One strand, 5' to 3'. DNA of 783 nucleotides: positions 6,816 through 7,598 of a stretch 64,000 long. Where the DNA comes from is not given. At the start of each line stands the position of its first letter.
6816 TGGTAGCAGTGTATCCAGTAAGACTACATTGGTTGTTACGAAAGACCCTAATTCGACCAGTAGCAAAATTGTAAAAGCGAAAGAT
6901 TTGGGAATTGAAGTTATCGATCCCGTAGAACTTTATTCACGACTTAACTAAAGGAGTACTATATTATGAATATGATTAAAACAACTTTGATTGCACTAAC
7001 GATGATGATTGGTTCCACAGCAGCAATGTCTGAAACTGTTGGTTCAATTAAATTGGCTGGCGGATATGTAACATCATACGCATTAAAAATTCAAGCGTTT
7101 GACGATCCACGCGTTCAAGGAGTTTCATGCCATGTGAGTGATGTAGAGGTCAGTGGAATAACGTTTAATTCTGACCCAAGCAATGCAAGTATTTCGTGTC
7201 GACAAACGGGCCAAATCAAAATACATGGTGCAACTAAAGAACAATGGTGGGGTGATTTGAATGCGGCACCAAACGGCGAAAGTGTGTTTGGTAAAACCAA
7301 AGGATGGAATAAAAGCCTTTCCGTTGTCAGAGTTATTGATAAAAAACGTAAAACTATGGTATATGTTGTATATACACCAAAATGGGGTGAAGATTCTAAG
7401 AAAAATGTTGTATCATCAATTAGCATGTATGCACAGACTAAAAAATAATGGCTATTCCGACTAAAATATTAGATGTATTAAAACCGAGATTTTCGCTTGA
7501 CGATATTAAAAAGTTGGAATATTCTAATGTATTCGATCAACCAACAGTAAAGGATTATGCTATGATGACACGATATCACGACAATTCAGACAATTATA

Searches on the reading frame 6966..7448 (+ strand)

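Call 35: search_protein_families(library=pfam, proteins=[window:6966-7448:+], max_evalue=0.01)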
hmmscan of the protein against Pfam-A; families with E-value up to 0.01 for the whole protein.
window:6966-7448:+ (160 aa): 1 family
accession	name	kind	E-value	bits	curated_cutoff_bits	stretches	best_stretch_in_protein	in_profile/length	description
PF05981.17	CreA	-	1e-28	100.4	25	1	37-156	14-130/131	CreA protein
